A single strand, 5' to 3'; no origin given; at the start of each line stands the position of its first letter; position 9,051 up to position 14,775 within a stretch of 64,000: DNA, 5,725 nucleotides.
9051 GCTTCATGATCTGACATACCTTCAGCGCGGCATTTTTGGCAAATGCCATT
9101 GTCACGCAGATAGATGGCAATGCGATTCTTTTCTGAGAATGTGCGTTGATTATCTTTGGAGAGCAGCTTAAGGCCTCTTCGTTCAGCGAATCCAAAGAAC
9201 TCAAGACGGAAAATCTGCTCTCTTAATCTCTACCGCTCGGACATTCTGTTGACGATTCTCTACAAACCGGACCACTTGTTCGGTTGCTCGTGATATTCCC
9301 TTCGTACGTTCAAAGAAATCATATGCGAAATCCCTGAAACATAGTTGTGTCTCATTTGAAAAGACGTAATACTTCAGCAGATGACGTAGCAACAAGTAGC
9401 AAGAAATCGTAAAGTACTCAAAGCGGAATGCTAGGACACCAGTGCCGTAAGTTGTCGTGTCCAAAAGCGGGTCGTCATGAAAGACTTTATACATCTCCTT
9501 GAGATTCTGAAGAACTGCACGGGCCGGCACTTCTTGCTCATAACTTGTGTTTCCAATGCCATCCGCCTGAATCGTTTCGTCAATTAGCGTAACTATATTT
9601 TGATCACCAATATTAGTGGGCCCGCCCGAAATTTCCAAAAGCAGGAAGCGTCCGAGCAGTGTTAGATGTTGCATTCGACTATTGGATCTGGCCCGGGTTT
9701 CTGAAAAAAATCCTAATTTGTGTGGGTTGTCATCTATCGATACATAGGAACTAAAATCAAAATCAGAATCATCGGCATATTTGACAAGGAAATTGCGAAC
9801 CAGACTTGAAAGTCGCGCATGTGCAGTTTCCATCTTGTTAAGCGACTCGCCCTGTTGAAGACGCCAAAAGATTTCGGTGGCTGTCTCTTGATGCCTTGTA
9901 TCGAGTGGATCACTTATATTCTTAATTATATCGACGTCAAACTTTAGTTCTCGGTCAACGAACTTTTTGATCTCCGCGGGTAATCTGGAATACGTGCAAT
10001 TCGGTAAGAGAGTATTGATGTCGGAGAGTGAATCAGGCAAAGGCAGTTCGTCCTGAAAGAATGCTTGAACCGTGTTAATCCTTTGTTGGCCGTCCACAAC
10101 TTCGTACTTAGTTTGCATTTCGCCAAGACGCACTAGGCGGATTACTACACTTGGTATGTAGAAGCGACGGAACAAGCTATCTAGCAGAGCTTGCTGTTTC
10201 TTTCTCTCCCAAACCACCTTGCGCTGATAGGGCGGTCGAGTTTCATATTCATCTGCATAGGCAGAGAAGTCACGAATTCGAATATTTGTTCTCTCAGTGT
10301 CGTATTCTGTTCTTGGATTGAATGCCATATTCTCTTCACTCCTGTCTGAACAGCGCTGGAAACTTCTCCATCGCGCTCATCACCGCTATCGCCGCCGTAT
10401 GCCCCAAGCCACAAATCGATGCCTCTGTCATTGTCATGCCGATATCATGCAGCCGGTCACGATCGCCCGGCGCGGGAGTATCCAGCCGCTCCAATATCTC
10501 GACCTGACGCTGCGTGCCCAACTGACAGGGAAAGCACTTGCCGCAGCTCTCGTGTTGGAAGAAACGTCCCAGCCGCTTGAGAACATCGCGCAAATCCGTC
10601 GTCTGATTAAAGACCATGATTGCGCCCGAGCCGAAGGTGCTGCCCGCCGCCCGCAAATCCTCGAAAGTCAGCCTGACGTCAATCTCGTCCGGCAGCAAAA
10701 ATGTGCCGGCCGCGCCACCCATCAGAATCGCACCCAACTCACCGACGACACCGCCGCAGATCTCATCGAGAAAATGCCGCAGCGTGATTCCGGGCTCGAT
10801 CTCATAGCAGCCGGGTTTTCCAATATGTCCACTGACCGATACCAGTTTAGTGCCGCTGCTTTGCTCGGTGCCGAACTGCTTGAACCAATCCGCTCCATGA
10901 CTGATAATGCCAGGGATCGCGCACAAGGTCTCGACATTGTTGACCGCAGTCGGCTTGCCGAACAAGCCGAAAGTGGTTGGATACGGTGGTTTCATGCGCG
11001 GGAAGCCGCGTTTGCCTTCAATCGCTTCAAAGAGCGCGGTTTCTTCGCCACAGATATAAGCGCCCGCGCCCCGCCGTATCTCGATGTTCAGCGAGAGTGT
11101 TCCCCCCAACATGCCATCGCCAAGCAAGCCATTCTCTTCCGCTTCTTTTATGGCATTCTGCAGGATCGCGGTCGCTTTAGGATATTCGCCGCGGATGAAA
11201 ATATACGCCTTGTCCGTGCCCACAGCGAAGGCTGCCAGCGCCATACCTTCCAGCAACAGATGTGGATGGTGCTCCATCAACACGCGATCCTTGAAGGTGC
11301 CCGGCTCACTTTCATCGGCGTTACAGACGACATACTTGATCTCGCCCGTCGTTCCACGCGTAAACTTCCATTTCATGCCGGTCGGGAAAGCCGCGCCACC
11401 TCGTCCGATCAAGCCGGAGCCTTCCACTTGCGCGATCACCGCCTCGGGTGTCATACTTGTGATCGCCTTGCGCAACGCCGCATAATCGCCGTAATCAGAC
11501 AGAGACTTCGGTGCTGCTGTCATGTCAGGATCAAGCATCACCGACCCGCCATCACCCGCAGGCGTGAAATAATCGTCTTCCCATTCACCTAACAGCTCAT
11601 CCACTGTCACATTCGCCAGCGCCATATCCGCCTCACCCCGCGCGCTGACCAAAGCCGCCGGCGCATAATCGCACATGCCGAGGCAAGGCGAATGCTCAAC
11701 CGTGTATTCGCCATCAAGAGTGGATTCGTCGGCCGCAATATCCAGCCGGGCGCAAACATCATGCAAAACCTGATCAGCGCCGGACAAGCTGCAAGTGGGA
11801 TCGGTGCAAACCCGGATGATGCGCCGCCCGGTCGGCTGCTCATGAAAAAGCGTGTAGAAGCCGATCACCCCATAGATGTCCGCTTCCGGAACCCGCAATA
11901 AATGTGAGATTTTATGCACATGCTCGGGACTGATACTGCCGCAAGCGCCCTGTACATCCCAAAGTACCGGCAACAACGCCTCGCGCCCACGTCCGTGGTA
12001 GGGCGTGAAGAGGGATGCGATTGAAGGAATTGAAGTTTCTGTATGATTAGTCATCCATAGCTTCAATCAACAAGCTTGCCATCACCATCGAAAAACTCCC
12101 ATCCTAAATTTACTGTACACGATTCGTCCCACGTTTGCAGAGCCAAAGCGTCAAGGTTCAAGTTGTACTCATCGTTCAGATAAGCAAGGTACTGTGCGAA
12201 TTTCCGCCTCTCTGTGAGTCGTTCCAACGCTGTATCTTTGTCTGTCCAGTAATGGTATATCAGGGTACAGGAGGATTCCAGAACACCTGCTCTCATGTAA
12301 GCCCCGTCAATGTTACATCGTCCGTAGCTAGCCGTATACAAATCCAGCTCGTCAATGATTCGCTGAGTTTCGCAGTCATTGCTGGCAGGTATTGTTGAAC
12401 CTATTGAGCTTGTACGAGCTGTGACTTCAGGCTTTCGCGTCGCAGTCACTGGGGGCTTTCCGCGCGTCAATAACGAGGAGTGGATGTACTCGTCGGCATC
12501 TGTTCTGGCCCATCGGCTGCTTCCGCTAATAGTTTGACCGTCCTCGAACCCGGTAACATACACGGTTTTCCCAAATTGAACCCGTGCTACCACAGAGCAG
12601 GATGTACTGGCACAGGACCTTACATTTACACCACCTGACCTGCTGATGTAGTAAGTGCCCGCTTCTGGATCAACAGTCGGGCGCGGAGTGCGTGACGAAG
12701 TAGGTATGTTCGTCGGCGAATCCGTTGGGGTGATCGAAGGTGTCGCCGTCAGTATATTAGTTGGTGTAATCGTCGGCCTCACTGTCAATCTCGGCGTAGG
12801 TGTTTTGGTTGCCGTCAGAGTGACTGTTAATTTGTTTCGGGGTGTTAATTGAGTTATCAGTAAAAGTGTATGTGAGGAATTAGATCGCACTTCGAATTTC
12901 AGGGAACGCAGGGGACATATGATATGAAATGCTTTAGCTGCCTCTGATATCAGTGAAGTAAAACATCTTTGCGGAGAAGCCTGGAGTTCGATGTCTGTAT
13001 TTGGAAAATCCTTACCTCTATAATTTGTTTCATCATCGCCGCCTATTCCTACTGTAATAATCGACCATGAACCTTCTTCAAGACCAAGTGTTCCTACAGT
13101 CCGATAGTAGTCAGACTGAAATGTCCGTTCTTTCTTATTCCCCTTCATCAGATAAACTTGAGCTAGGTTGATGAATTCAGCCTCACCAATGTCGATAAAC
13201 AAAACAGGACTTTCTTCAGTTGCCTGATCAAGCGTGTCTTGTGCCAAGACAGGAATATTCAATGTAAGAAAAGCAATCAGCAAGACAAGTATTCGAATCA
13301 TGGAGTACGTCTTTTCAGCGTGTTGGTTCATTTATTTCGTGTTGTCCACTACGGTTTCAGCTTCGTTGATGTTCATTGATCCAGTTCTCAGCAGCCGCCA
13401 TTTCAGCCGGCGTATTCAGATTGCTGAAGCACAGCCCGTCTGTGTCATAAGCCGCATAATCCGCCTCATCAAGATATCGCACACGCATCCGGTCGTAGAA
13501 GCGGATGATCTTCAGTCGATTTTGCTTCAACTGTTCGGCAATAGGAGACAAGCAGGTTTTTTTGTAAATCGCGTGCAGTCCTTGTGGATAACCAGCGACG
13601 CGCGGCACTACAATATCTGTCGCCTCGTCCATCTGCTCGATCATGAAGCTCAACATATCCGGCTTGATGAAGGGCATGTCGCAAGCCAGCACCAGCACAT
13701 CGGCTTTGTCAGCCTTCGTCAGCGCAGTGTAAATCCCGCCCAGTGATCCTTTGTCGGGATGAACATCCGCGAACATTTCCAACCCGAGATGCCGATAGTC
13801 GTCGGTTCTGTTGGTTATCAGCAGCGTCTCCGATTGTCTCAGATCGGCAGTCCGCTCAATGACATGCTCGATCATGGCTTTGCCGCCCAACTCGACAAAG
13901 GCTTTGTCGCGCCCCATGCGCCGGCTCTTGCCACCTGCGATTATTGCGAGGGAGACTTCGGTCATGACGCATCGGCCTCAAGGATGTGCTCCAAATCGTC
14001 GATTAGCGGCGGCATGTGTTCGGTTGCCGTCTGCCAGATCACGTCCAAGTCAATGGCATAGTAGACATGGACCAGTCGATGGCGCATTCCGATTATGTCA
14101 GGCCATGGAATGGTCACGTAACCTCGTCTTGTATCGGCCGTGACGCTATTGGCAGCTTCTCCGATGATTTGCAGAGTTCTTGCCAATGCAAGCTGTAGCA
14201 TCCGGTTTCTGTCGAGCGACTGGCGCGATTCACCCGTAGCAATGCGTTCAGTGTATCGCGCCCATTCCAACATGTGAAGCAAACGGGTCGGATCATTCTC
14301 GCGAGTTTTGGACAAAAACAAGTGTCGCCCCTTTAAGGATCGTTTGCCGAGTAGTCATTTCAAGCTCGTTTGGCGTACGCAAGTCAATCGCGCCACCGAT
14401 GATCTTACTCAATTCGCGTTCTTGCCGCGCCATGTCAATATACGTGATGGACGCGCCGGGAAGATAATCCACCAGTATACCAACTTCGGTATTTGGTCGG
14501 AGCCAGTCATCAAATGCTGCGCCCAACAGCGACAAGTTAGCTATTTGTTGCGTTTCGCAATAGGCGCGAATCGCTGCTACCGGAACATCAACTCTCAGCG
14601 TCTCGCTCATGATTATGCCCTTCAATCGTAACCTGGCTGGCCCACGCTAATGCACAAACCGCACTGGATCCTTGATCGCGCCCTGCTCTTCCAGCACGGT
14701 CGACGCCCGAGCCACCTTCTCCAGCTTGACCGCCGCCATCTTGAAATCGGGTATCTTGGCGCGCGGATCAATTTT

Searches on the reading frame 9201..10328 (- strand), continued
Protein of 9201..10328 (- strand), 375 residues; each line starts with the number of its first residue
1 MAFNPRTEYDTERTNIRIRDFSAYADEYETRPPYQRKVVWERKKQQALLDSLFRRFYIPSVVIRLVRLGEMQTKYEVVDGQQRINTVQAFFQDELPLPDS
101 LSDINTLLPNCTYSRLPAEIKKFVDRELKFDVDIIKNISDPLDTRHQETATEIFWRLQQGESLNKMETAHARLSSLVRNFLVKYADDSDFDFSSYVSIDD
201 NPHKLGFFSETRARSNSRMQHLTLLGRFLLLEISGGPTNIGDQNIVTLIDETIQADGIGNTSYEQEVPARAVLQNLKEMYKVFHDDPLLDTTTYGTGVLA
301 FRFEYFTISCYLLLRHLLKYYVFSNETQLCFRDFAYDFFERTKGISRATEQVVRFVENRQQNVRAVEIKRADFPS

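Call 43: search_protein_families(library=pfam, proteins=[L026:93-3344:+, L026:3350-6985:+, L026:8402-9904:+, L019:5437-6930:+, L019:3876-5426:+, L019:1039-3879:+, L031:5180-6997:+, L031:1524-5183:+, L039:8402-10222:+, L036:8522-11998:+], max_evalue=0.0001)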
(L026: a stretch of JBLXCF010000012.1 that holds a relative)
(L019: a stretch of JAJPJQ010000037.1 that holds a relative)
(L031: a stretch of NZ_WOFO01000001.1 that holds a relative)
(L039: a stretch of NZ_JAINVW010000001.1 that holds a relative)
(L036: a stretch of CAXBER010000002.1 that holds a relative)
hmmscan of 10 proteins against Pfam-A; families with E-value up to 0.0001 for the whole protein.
L026:93-3344:+ (1083 aa): 5 families
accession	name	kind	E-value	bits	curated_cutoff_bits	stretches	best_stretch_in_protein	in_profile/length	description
PF00271.37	Helicase_C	-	2.3e-14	54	23.5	1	676-793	13-110/110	Helicase conserved C-terminal domain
PF00176.29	SNF2-rel_dom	-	5.4e-14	52.4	24.9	1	348-507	113-251/290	SNF2-related domain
PF00270.35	DEAD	-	5.3e-08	33.2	26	1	350-408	103-166/167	DEAD/DEAH box helicase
PF13091.12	PLDc_2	-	1.2e-07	32.1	27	1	146-216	67-132/132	PLD-like domain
PF04851.21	ResIII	-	8e-06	26.3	22.5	0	356-401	119-162/164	Type III restriction enzyme, res subunit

L026:3350-6985:+ (1211 aa): 4 families
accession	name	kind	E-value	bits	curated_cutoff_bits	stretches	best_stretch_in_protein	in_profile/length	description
PF07669.17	Eco57I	-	7.7e-40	137.2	25.3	1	592-809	2-171/171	Eco57I restriction-modification methylase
PF12950.13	TaqI_C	-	4.7e-17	62.8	26.5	1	928-1096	2-118/118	TaqI-like C-terminal specificity domain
PF02384.22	N6_Mtase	-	5.9e-10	39.4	20.4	0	711-830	120-241/311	N-6 DNA Methylase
PF20473.4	MmeI_Mtase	-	1.6e-07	31.2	27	1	517-804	14-225/259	MmeI, DNA-methyltransferase domain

L026:8402-9904:+ (500 aa): 4 families
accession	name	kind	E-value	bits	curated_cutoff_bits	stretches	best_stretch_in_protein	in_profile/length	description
PF02463.25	SMC_N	-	9.9e-14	51.7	40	1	3-341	2-206/220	RecF/RecN/SMC N terminal domain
PF13304.12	AAA_21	-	2.4e-07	31.6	27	1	28-331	3-297/304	AAA domain, putative AbiEii toxin, Type IV TA system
PF13476.12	AAA_23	-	6.3e-07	30.7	27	1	5-203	1-172/201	AAA domain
PF13175.12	AAA_15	-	2.4e-06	27.9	32.1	1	1-211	1-192/374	AAA ATPase domain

L019:5437-6930:+ (497 aa): 4 families
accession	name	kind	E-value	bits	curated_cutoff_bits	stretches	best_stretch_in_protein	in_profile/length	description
PF02384.22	N6_Mtase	-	4e-62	210.8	20.4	1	126-414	4-275/311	N-6 DNA Methylase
PF01170.24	UPF0020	-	6.3e-08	33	22.3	1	158-267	18-134/197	RMKL-like, methyltransferase domain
PF07669.17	Eco57I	-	1.6e-05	25.5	25.3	1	251-349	71-164/171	Eco57I restriction-modification methylase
PF12161.14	HsdM_N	-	4.2e-05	24.6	24.5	0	9-112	3-133/135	HsdM N-terminal domain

L019:3876-5426:+ (516 aa): 1 family
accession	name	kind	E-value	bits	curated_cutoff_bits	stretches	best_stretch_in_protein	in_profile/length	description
PF01420.25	Methylase_S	-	1.3e-18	68.2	22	1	10-167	1-158/168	Type I restriction modification DNA specificity domain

L019:1039-3879:+ (946 aa): 5 families
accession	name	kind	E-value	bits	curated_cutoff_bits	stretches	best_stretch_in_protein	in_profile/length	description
PF04851.21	ResIII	-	4.7e-35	121.4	22.5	1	160-347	5-163/164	Type III restriction enzyme, res subunit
PF08463.15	EcoEI_R_C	-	4e-33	115.3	24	1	771-944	4-162/163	EcoEI R protein C-terminal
PF18766.7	SWI2_SNF2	-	1.8e-18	67.4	26.7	1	166-376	5-188/221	SWI2/SNF2 ATPase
PF00270.35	DEAD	-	9.2e-10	38.9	26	1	161-349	2-162/167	DEAD/DEAH box helicase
PF00271.37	Helicase_C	-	4.5e-05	24.1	23.5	0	522-583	49-109/110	Helicase conserved C-terminal domain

L031:5180-6997:+ (605 aa): 4 families
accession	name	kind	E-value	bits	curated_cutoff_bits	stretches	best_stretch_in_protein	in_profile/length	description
PF02463.25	SMC_N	-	1.5e-12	47.9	40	1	3-335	2-206/220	RecF/RecN/SMC N terminal domain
PF13175.12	AAA_15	-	7.2e-10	39.5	32.1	1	1-129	1-147/374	AAA ATPase domain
PF13304.12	AAA_21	-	1.4e-05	25.8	27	1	27-93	2-83/304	AAA domain, putative AbiEii toxin, Type IV TA system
PF13476.12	AAA_23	-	4.1e-05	24.7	27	1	5-192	1-125/201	AAA domain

L031:1524-5183:+ (1219 aa): 4 families
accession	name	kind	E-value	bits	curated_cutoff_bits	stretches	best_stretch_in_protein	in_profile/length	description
PF07669.17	Eco57I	-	4.5e-37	128.2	25.3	1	587-809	2-171/171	Eco57I restriction-modification methylase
PF12950.13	TaqI_C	-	2e-11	44.6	26.5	1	938-1104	1-118/118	TaqI-like C-terminal specificity domain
PF02384.22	N6_Mtase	-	2.1e-07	31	20.4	0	382-416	3-40/311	N-6 DNA Methylase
PF20473.4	MmeI_Mtase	-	2.1e-06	27.6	27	1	509-809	12-229/259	MmeI, DNA-methyltransferase domain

L039:8402-10222:+ (606 aa): 4 families
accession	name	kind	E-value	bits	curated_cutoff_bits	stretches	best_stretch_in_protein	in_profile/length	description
PF02463.25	SMC_N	-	1.4e-15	57.8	40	1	3-336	2-207/220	RecF/RecN/SMC N terminal domain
PF13175.12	AAA_15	-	5.8e-07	29.9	32.1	1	1-95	1-113/374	AAA ATPase domain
PF13304.12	AAA_21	-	1e-05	26.2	27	0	28-61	3-30/304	AAA domain, putative AbiEii toxin, Type IV TA system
PF13476.12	AAA_23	-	1.2e-05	26.5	27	1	6-97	2-101/201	AAA domain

L036:8522-11998:+ (1158 aa): 5 families
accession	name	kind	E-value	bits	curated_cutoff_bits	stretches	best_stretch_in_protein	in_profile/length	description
PF20473.4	MmeI_Mtase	-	7.1e-31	107.8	27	1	385-682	5-250/259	MmeI, DNA-methyltransferase domain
PF20464.3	MmeI_N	-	1.7e-21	77.8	27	1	12-215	4-180/181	MmeI, N-terminal domain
PF20465.4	MmeI_hel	-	1.1e-16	61.8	27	1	222-294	2-75/75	MmeI, helicase spacer domain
PF20466.3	MmeI_TRD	-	1.4e-08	34.7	27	1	747-924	31-205/207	MmeI, target recognition domain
PF07669.17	Eco57I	-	4e-05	24.2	25.3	1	453-632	2-138/171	Eco57I restriction-modification methylase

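Call 60: find_encoding_contigs(protein=P0028, flank=3000, max_places=1)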
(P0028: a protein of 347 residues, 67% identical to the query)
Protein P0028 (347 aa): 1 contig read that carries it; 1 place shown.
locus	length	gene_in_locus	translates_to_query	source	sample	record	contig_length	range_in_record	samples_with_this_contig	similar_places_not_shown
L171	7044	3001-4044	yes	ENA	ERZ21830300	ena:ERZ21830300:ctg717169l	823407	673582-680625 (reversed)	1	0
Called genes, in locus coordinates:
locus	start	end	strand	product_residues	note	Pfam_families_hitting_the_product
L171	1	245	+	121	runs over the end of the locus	PF01934:HepT-like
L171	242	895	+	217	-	PF12804:NTP_transf_3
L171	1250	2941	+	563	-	PF01257:2Fe-2S_thioredx, PF01512:Complex1_51K, PF10531:SLBB (weak), PF22461:SLBB_2 (weak), PF10589:NADH_4Fe-4S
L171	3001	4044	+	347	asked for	PF03235:GmrSD_N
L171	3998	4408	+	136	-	PF01844:HNH (weak)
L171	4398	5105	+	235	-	PF00111:Fer2, PF13510:Fer2_4, PF13187:Fer4_9 (faint), PF13237:Fer4_10 (faint), PF22117:Fer4_Nqo3 (weak), PF12838:Fer4_7, PF00037:Fer4 (weak)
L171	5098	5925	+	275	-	PF02634:FdhD-NarQ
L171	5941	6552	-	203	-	PF12172:zf-ChsH2, PF01796:OB_ChsH2_C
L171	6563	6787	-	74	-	PF22691:Thiolase_C_1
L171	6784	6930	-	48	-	PF22691:Thiolase_C_1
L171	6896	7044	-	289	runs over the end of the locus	PF00108:Thiolase_N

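Call 61: find_encoding_contigs(protein=P0017, flank=3000, max_places=1)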
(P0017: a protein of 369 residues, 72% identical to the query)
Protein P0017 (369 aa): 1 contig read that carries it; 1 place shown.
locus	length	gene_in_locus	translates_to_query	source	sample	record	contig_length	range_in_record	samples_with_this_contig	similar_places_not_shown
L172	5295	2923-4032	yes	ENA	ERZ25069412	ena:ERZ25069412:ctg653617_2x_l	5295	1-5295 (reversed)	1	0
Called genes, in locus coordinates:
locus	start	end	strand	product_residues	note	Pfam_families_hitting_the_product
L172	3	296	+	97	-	?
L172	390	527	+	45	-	PF01934:HepT-like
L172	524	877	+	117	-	PF12804:NTP_transf_3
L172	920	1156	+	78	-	-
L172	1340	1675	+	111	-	PF01257:2Fe-2S_thioredx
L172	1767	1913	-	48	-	-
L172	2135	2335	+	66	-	PF01512:Complex1_51K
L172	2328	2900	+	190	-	PF22461:SLBB_2 (weak), PF10589:NADH_4Fe-4S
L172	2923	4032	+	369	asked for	PF03235:GmrSD_N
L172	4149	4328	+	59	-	PF01844:HNH, PF14279:HNH_5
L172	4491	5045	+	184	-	-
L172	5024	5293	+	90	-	?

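Call 62: find_related_loci(query=A1, collection=viral_contigs, flank=6000)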
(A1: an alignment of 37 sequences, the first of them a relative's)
Query A1 (467 aa) in viral_contigs; peptide patterns used: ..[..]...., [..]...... (x = any residue, [..] = any of these).
283 stretches matched a pattern; 71 encode a relative of the query (tblastn E <= 1e-3); 71 distinct loci.
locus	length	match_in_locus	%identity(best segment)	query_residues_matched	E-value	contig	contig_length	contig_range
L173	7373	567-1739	38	32-466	1e-15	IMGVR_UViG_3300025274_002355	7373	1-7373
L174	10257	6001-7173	38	32-466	1e-15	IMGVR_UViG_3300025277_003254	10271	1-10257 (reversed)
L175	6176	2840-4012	38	32-466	1e-15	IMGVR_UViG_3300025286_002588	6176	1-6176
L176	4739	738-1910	38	32-466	1e-15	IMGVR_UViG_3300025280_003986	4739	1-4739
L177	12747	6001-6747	25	18-295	1e-14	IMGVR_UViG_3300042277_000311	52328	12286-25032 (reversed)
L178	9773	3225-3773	32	18-205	6e-14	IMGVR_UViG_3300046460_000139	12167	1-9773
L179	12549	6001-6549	31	18-205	1e-13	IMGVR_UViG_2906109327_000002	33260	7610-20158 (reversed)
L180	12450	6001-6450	30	27-187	1e-11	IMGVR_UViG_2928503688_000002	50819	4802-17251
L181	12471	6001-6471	34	18-178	7e-14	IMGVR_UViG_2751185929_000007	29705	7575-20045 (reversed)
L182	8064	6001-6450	30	18-171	6e-11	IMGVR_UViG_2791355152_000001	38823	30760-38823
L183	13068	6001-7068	39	11-463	9e-10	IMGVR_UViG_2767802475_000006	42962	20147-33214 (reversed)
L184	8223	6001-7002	38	23-466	1e-9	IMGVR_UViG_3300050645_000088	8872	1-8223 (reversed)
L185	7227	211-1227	36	17-465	1e-9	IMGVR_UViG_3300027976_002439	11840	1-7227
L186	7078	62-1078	36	17-465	2e-9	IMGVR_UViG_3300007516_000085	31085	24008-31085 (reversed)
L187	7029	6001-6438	30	18-171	2e-9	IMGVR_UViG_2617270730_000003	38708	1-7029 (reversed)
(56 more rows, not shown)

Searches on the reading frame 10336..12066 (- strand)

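Call 3: search_protein_families(library=pfam, proteins=[window:10336-12066:-], max_evalue=0.01)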
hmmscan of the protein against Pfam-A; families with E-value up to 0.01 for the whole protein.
window:10336-12066:- (576 aa): 5 families
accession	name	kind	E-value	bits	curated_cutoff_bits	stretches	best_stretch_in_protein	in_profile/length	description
PF01512.22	Complex1_51K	-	1.5e-50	171.4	31.2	1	214-385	1-149/150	Nuo51 FMN-binding domain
PF01257.25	2Fe-2S_thioredx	-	2e-33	115.7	24.8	1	23-147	8-131/145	Thioredoxin-like [2Fe-2S] ferredoxin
PF10589.14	NADH_4Fe-4S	-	8.7e-22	77.2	23.5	1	494-575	1-84/85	NADH-ubiquinone oxidoreductase-F iron-sulfur binding region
PF22461.2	SLBB_2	-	0.00012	22.5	27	1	407-458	1-55/79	SLBB domain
PF10531.15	SLBB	-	0.00022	21.4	27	1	409-439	2-32/55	SLBB domain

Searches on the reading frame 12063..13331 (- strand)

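Call 3: search_protein_families(library=pfam, proteins=[window:12063-13331:-], max_evalue=0.01)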
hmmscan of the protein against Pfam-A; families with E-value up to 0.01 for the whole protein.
window:12063-13331:- (422 aa): 1 family
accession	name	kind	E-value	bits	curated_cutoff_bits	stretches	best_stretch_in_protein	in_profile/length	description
PF08239.17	SH3_3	-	5.8e-06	26.8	27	1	233-288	1-53/54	Bacterial SH3 domain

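Call 4: search_protein_families(library=padloc, proteins=[window:12063-13331:-], max_evalue=0.01)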
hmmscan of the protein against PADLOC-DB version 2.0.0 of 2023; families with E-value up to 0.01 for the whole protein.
window:12063-13331:- (422 aa): 0 families

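Call 8: search_protein_families(library=ncbifam, proteins=[window:12063-13331:-], max_evalue=0.01)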
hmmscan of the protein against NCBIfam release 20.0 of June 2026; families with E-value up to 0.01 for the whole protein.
window:12063-13331:- (422 aa): 1 family
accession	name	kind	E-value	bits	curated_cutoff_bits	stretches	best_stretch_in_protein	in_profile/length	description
NF038016.1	sporang_Gsm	equivalog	3.5e-05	23.4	240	1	235-293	87-147/316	sporangiospore maturation cell wall hydrolase GsmA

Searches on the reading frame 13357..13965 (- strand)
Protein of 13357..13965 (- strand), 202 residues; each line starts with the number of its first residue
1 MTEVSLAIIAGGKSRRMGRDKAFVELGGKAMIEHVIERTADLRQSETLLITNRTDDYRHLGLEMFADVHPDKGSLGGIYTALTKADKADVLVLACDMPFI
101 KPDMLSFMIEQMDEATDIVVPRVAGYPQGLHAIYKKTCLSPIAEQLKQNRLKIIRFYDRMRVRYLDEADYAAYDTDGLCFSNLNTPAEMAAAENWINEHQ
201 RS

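Call 3: search_protein_families(library=pfam, proteins=[window:13357-13965:-], max_evalue=0.01)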
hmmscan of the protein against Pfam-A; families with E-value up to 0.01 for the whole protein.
window:13357-13965:- (202 aa): 3 families
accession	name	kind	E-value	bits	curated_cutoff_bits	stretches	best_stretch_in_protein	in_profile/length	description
PF12804.13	NTP_transf_3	-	3.8e-36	125.1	27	1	7-152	2-151/160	MobA-like NTP transferase domain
PF01128.25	IspD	-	0.00038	20.7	27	1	6-117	3-122/221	2-C-methyl-D-erythritol 4-phosphate cytidylyltransferase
PF02348.25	CTP_transf_3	-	0.00058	20.2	22.6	1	13-140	9-127/217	Cytidylyltransferase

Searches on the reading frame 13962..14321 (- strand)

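Call 3: search_protein_families(library=pfam, proteins=[window:13962-14321:-], max_evalue=0.01)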
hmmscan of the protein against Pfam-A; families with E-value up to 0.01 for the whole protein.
window:13962-14321:- (119 aa): 1 family
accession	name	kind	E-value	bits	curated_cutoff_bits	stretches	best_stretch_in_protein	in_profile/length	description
PF01934.22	HepT-like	-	8.7e-22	77.5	23.5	1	21-113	5-120/120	Ribonuclease HepT-like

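Call 4: search_protein_families(library=padloc, proteins=[window:13962-14321:-], max_evalue=0.01)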
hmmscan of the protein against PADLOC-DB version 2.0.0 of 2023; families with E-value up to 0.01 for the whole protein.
window:13962-14321:- (119 aa): 0 families

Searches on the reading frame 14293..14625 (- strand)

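Call 3: search_protein_families(library=pfam, proteins=[window:14293-14625:-], max_evalue=0.01)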
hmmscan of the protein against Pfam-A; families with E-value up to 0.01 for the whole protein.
window:14293-14625:- (110 aa): 0 families

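Call 4: search_protein_families(library=padloc, proteins=[window:14293-14625:-], max_evalue=0.01)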
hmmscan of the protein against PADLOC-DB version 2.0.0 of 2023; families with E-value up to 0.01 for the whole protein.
window:14293-14625:- (110 aa): 4 families
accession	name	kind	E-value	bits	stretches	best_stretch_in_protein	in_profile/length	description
PDLC04902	PDC-S09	-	1.6e-09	35.9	1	14-101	7-93/97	-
PDLC04904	PDC-S09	-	6.8e-09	33.9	1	17-103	14-98/104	-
PDLC04905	PDC-S09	-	7.5e-08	30.6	1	13-104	6-99/101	-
PDLC04906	PDC-S09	-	0.0027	16.1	1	24-100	20-95/98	-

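Call 8: search_protein_families(library=ncbifam, proteins=[window:14293-14625:-], max_evalue=0.01)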
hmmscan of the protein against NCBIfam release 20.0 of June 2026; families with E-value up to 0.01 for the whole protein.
window:14293-14625:- (110 aa): 0 families
